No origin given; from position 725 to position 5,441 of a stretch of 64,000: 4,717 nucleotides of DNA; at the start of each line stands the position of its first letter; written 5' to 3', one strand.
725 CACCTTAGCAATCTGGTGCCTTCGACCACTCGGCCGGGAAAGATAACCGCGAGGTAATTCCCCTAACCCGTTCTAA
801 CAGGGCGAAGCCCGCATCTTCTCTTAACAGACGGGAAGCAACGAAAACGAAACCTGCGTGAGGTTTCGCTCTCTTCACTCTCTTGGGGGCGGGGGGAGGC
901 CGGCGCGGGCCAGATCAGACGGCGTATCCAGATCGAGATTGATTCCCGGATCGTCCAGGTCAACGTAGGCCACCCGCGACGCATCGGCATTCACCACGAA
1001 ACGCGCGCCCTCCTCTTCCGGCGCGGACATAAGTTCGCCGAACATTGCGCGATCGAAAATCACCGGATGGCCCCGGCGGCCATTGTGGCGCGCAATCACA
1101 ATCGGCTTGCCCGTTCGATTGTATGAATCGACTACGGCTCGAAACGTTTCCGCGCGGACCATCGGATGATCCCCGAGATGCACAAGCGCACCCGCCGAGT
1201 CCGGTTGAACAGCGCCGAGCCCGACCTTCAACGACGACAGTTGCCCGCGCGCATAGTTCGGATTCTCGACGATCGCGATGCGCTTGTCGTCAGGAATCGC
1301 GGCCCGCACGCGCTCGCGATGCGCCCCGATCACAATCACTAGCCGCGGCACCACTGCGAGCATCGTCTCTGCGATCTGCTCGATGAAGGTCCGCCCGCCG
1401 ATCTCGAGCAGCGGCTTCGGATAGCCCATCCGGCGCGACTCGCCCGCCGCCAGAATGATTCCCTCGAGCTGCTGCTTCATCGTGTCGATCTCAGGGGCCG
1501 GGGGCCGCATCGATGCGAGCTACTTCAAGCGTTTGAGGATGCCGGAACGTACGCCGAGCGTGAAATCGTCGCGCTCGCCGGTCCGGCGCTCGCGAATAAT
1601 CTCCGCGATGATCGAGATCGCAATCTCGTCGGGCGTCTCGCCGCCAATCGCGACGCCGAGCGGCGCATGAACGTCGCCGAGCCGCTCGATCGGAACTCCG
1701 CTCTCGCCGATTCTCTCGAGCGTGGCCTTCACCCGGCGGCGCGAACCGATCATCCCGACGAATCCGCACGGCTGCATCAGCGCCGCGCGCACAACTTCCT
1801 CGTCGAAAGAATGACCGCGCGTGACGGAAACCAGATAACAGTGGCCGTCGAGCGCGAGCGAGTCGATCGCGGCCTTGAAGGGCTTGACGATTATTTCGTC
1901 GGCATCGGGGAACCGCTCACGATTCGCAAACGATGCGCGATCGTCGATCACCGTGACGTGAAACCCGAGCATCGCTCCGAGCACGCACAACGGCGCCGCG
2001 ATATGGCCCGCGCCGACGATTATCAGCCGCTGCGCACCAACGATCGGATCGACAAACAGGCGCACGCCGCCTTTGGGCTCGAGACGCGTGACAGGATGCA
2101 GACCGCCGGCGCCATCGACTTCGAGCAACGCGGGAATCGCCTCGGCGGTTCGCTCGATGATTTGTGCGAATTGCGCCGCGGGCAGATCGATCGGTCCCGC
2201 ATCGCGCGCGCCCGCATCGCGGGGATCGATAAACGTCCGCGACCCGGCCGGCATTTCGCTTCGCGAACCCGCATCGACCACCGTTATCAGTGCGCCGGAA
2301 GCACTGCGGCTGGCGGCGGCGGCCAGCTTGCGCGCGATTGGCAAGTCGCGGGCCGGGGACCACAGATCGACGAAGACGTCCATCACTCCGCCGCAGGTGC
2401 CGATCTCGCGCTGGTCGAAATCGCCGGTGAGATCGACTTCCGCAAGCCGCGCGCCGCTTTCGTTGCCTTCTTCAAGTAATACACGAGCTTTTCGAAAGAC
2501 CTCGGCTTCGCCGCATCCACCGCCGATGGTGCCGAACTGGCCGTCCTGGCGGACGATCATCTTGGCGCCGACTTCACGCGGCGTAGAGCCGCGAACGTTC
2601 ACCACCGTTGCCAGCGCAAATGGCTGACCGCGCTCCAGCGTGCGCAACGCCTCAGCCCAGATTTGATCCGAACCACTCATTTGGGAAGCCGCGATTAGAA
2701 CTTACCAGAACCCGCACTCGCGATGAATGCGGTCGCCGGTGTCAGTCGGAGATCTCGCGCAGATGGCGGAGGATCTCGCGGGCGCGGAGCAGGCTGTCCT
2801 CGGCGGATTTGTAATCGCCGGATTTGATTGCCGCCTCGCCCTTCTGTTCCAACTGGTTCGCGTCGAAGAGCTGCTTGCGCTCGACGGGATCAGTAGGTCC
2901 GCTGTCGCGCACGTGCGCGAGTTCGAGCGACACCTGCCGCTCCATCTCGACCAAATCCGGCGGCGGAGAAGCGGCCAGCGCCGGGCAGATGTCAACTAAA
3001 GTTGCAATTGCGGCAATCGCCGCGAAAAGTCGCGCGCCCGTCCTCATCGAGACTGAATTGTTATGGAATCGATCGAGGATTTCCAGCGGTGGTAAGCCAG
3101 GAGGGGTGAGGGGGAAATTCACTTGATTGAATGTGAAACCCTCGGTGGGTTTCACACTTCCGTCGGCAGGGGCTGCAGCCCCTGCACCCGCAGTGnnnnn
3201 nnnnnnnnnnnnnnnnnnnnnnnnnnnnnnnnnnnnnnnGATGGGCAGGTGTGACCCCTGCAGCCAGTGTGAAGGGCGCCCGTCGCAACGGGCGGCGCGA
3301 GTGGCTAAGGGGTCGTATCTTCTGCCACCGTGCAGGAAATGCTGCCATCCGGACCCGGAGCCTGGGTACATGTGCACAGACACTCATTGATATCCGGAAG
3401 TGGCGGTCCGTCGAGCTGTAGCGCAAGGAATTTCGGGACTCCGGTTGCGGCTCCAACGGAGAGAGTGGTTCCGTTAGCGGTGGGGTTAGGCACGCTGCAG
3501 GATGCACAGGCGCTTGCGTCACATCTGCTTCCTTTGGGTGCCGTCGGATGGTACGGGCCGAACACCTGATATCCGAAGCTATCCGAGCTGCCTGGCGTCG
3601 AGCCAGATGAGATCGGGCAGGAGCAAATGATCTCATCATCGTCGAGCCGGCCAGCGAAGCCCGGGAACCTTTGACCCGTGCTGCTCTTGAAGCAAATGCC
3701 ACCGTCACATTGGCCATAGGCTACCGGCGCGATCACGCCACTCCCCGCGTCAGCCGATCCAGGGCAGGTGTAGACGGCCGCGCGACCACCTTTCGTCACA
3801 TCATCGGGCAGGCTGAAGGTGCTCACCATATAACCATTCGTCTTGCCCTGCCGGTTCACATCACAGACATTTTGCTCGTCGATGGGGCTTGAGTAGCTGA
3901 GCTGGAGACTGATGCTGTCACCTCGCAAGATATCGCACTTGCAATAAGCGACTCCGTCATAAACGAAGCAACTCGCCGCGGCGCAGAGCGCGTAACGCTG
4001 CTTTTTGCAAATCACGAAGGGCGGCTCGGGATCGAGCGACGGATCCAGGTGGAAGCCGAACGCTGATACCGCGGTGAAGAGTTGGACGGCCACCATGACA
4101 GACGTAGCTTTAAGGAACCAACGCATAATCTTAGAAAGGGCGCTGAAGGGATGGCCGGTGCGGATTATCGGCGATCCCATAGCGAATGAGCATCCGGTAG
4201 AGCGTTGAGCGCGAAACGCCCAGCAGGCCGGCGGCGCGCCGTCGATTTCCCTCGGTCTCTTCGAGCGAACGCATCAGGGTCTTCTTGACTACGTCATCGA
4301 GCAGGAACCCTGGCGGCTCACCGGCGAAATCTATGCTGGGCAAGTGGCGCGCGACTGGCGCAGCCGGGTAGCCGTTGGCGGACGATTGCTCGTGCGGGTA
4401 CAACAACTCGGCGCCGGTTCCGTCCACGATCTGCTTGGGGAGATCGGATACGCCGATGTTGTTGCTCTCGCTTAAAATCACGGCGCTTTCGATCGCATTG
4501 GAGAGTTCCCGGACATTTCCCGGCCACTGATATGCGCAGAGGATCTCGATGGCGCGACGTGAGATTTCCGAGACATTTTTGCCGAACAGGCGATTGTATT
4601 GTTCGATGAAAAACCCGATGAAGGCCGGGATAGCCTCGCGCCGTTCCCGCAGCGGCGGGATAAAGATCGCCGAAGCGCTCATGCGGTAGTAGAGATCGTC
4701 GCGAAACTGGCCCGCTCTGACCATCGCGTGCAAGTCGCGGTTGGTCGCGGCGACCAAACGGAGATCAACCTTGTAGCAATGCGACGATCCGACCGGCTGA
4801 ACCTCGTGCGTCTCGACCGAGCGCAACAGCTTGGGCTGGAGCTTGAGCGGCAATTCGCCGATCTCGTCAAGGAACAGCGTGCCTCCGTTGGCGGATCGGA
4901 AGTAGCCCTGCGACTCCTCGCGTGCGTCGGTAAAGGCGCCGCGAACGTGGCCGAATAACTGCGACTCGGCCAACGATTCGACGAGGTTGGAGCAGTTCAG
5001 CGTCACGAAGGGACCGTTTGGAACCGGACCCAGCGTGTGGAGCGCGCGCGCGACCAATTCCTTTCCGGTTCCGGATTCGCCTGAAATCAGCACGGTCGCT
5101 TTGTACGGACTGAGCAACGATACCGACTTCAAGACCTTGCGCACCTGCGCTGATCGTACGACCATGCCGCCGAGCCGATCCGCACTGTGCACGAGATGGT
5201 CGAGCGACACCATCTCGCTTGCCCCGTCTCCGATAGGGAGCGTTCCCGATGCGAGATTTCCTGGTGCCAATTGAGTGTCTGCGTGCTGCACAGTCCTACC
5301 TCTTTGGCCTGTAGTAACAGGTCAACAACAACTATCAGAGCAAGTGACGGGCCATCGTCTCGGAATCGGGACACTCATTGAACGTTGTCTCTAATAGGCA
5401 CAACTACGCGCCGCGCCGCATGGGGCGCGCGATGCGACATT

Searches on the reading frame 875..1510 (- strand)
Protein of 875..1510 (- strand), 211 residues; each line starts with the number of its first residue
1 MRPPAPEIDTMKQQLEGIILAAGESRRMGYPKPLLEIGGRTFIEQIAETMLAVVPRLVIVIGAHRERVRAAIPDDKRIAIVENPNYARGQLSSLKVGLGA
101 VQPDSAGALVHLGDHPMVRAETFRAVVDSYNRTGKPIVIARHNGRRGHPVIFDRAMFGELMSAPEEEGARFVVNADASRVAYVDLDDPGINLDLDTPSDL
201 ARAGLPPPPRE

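Call 28: search_protein_families(library=pfam, proteins=[window:875-1510:-], max_evalue=0.001)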
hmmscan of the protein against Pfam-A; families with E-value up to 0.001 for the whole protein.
window:875-1510:- (211 aa): 2 families
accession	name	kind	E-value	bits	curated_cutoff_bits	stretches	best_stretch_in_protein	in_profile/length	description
PF12804.13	NTP_transf_3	-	1.9e-38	132.6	27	1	17-175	1-156/160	MobA-like NTP transferase domain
PF01128.25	IspD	-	5.9e-10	39.7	27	1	18-132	4-119/221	2-C-methyl-D-erythritol 4-phosphate cytidylyltransferase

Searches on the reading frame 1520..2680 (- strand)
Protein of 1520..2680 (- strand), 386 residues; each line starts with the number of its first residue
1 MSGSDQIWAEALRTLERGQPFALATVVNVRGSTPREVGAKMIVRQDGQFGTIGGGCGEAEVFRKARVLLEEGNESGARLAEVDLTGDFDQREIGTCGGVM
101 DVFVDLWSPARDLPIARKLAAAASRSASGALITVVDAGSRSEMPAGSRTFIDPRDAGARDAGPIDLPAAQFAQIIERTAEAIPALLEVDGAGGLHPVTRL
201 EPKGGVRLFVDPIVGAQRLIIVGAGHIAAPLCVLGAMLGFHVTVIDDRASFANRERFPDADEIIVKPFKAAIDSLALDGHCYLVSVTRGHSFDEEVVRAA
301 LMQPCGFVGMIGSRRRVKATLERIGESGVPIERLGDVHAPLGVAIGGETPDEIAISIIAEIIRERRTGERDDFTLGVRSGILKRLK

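Call 28: search_protein_families(library=pfam, proteins=[window:1520-2680:-], max_evalue=0.001)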
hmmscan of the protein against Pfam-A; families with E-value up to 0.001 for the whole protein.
window:1520-2680:- (386 aa): 2 families
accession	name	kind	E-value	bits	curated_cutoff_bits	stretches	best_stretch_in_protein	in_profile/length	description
PF13478.12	XdhC_C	-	4.1e-41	140.8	29.7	1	219-361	1-125/125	XdhC Rossmann domain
PF02625.21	XdhC_CoxI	-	1.4e-24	86.2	24.3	1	15-73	2-61/68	XdhC and CoxI family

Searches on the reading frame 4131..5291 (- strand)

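Call 28: search_protein_families(library=pfam, proteins=[window:4131-5291:-], max_evalue=0.001)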
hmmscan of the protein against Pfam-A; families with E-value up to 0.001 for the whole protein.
window:4131-5291:- (386 aa): 7 families
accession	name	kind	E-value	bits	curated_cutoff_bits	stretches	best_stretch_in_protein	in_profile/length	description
PF00158.32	Sigma54_activat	-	9.8e-62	208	20.2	1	44-208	2-166/168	Sigma-54 interaction domain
PF25601.1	AAA_lid_14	-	1.4e-24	86.2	27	1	215-291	1-77/87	AAA+ ATPase lid domain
PF14532.12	Sigma54_activ_2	-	9.6e-18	65.2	25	1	46-214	3-138/138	Sigma-54 interaction domain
PF02954.25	HTH_8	-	2.7e-08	33.9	22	1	336-368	7-39/42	Bacterial regulatory protein, Fis family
PF00004.35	AAA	-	3.7e-06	27.9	21.2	1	67-185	1-110/131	ATPase family associated with various cellular activities (AAA)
PF07728.20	AAA_5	-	4.1e-06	27.3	22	1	67-185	2-123/139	AAA domain (dynein-related subfamily)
PF01078.27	Mg_chelatase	-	5.2e-05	23.2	20.3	0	124-185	95-158/207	Magnesium chelatase, subunit ChlI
